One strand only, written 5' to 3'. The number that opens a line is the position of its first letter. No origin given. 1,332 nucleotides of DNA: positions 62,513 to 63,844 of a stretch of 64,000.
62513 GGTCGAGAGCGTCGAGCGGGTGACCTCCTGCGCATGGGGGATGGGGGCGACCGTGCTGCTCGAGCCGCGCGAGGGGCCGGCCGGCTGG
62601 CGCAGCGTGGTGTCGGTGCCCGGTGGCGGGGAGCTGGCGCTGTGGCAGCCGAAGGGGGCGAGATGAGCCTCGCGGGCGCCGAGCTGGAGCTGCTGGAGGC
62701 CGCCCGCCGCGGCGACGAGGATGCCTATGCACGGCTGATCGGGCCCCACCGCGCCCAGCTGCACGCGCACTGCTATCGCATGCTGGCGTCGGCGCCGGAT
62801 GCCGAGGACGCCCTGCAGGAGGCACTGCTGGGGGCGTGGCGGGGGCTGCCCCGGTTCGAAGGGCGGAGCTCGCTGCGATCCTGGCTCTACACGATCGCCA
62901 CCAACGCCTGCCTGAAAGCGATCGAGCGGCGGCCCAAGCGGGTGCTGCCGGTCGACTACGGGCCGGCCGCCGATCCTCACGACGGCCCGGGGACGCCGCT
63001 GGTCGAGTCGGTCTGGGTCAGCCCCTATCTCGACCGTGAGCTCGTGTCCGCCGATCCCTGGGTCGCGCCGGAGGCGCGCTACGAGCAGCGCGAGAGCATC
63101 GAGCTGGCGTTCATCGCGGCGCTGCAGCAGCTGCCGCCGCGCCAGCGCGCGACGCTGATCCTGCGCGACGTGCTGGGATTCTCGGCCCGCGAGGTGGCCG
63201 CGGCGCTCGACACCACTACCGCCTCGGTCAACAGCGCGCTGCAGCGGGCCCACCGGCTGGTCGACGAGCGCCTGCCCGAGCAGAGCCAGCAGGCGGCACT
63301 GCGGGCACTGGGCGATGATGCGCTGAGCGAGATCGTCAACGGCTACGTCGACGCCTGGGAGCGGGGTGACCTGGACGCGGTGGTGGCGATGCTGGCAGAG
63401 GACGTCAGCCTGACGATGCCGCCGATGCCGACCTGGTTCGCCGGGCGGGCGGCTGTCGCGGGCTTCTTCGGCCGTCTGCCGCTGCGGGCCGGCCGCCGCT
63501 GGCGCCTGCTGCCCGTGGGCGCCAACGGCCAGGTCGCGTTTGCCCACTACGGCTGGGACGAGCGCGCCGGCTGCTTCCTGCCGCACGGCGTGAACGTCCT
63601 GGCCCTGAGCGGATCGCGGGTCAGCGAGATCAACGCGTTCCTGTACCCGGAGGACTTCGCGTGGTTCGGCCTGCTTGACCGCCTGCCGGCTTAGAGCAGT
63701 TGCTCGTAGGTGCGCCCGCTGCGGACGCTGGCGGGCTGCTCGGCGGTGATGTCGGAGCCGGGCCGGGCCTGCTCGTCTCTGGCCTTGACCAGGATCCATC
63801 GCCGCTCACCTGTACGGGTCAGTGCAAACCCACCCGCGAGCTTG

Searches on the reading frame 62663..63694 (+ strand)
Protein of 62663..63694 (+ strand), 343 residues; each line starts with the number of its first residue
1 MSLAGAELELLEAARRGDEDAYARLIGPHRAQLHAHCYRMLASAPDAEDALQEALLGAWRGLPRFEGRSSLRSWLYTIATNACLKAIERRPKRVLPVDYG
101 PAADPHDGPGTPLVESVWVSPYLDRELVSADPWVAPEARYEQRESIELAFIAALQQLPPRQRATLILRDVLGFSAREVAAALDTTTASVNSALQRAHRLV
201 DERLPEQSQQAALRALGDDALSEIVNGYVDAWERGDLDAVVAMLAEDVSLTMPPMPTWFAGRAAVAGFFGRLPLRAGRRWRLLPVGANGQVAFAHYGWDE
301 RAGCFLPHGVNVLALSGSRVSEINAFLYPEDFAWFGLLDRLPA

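Call 52: search_protein_families(library=pfam, proteins=[window:62663-63694:+], max_evalue=0.000001)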
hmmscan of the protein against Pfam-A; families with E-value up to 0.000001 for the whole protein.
window:62663-63694:+ (343 aa): 3 families
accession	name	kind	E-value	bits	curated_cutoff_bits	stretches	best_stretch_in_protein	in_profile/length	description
PF04542.20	Sigma70_r2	-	5.8e-19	68.1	24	1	25-90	1-68/71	Sigma-70 region 2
PF08281.18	Sigma70_r4_2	-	2.7e-13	49.8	25.7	1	149-196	3-50/54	Sigma-70, region 4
PF12680.13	SnoaL_2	-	8.9e-12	46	27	1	225-299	1-74/102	SnoaL-like domain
